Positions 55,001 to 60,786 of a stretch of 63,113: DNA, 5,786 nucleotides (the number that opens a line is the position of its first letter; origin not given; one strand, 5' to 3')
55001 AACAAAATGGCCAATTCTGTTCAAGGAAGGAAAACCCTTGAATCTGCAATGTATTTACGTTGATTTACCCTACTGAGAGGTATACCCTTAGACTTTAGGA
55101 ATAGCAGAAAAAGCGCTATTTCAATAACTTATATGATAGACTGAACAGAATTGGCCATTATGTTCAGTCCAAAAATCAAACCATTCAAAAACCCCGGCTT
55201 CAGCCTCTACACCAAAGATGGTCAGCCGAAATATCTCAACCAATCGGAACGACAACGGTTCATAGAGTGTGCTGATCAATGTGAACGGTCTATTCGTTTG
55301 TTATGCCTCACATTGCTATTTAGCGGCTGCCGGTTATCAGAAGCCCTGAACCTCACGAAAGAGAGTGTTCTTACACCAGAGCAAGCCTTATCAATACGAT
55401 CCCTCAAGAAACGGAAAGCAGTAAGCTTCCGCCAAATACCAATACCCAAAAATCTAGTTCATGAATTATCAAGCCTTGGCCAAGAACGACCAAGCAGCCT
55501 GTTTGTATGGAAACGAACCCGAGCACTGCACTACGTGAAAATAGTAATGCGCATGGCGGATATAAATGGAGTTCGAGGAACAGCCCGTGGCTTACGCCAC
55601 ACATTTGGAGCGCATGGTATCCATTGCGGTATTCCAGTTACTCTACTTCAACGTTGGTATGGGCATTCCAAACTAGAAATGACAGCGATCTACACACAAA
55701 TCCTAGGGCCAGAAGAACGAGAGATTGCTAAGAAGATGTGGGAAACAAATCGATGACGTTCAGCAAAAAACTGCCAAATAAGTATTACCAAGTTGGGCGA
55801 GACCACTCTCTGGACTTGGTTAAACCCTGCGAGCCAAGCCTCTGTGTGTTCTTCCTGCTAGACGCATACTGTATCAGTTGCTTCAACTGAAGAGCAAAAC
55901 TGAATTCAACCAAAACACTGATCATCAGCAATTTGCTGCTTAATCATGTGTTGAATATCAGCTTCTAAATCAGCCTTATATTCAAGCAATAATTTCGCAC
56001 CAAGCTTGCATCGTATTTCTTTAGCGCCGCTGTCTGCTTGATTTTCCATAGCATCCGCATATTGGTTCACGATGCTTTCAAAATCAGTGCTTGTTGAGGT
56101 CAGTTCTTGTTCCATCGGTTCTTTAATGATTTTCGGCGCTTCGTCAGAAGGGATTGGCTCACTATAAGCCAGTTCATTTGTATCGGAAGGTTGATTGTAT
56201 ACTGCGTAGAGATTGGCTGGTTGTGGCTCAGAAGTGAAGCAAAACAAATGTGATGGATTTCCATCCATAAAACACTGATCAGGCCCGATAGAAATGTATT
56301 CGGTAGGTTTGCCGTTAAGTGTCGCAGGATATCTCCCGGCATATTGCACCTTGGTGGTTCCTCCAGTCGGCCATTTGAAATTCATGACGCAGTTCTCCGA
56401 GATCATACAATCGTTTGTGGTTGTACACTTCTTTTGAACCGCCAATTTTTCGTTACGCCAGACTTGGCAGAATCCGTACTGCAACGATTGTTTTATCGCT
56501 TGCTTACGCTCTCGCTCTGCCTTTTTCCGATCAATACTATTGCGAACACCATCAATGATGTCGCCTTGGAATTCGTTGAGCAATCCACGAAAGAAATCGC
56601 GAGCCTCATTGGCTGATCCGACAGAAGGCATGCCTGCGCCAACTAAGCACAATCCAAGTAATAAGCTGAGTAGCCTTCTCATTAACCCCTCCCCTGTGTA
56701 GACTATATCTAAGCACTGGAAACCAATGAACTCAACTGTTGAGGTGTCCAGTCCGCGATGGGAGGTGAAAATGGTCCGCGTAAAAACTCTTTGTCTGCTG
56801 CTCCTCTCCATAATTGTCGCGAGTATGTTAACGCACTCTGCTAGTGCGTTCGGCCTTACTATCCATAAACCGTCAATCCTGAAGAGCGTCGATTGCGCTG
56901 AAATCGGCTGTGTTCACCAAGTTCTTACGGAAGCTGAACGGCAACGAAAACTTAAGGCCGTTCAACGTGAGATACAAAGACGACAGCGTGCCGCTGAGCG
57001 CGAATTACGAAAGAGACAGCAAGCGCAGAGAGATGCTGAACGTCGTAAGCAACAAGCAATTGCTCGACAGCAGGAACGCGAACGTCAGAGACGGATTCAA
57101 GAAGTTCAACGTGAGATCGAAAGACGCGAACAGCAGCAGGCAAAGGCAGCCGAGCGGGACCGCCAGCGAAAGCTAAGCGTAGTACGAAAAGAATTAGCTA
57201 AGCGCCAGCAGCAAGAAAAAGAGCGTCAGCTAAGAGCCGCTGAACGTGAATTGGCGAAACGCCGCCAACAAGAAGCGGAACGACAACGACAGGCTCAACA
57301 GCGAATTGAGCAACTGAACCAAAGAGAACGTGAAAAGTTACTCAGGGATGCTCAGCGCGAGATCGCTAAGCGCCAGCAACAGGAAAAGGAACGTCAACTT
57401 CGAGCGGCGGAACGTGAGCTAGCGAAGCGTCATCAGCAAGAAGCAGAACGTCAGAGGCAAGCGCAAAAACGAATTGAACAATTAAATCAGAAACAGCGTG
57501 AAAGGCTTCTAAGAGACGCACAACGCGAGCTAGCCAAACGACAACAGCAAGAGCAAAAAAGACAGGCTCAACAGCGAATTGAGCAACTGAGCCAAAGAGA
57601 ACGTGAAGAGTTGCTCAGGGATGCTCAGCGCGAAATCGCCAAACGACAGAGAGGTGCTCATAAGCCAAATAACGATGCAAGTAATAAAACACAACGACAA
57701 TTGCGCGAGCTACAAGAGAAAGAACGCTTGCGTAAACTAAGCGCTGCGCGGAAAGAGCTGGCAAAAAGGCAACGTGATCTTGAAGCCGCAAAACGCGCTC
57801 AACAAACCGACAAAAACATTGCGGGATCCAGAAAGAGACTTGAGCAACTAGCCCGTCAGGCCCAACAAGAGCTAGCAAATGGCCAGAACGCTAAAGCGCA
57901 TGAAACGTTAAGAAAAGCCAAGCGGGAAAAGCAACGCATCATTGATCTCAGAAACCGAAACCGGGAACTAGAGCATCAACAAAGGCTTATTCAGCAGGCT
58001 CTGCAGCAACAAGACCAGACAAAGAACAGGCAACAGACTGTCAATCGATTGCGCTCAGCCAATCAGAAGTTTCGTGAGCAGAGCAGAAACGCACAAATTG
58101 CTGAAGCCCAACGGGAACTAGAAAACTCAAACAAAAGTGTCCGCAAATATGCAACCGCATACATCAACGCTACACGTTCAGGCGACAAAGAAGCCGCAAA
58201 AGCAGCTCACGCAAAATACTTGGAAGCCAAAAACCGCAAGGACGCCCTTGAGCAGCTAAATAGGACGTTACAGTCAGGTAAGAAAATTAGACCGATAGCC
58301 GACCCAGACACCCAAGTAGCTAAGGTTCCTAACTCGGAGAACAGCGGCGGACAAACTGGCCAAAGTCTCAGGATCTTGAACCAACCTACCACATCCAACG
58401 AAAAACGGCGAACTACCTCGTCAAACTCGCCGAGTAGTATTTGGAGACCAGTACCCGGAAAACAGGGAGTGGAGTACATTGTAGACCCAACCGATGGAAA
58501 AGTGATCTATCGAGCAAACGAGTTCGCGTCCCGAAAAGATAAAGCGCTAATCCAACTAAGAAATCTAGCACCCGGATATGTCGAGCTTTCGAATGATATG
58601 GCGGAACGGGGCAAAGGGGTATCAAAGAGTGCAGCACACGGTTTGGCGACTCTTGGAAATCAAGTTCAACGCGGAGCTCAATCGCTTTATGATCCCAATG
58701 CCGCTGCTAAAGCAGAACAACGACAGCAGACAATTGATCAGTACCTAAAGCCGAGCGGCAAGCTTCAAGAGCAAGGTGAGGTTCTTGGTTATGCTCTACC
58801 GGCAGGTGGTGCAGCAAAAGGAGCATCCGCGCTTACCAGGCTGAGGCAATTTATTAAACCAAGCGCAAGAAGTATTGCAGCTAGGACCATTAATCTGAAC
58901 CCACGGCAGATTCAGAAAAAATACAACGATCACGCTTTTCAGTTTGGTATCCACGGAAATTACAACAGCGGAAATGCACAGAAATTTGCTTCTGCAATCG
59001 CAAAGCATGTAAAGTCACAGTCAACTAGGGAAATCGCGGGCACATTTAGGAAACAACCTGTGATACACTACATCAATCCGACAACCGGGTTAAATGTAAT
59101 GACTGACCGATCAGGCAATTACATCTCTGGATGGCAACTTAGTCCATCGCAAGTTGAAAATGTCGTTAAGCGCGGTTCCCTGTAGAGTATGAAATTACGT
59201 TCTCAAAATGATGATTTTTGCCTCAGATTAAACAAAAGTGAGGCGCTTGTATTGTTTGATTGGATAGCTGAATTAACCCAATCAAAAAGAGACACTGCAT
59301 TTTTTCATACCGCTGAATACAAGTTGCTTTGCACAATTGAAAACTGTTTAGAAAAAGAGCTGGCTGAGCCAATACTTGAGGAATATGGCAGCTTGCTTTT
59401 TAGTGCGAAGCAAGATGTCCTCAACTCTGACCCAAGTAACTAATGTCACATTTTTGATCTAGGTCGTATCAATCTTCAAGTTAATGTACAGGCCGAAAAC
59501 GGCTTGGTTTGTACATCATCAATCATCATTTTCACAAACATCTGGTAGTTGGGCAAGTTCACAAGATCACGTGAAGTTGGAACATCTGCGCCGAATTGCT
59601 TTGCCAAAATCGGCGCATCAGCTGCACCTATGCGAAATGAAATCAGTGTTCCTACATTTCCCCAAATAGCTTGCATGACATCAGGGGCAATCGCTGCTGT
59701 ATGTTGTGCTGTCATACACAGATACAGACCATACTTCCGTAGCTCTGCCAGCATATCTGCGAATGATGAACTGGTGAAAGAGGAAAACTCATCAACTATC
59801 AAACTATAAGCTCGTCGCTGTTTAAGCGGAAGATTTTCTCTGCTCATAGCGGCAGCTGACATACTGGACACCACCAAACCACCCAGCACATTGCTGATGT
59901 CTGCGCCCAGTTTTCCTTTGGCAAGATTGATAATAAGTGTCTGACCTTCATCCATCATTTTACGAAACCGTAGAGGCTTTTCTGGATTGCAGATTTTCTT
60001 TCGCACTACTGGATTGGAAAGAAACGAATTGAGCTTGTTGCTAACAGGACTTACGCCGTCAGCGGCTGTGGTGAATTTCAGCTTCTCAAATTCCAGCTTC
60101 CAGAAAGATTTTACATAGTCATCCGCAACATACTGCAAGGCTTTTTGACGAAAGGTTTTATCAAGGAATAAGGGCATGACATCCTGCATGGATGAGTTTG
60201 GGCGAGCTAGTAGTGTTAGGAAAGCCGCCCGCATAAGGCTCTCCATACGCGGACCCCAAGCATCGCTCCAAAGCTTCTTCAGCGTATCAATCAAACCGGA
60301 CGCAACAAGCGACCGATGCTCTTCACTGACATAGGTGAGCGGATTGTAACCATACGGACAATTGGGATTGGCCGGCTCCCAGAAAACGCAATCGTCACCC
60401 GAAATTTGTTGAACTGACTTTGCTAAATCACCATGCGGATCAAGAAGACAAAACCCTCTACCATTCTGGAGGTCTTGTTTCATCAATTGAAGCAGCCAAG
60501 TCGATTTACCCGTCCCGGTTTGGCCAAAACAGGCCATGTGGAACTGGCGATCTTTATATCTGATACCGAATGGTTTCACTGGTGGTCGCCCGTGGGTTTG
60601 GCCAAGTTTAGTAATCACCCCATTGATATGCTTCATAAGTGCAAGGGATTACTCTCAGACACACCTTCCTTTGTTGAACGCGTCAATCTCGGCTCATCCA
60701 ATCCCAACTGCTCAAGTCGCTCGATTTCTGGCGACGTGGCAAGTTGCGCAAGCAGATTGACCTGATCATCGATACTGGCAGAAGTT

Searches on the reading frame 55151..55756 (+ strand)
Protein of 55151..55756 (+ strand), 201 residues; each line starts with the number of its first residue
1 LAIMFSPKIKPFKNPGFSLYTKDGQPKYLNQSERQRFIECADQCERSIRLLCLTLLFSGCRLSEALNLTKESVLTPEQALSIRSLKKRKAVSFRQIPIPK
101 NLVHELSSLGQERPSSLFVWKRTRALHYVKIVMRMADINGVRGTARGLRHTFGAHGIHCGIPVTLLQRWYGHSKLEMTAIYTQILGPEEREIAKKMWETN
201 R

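Call 33: search_protein_families(library=pfam, proteins=[window:55151-55756:+], max_evalue=0.001)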
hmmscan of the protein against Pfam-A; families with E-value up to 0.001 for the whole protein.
window:55151-55756:+ (201 aa): 1 family
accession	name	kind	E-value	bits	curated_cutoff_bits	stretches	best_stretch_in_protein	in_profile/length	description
PF00589.27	Phage_integrase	-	2.1e-15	57.3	27.1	1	28-183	2-167/172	Phage integrase family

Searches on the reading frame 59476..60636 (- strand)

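Call 68: search_protein_families(library=padloc, proteins=[window:59476-60636:-], max_evalue=0.001)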
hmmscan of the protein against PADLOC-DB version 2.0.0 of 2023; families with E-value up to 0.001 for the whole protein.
window:59476-60636:- (386 aa): 4 families
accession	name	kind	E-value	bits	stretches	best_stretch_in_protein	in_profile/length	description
PDLC04140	mad8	-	4e-21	73.9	1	33-369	29-287/314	mads_8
PDLC04103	HerA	-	3.3e-10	36.9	1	280-348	457-522/579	-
PDLC04105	HerA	-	0.00035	17.2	0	32-76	167-212/576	-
PDLC04097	HerA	-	0.00048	16.9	0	33-58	162-187/618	-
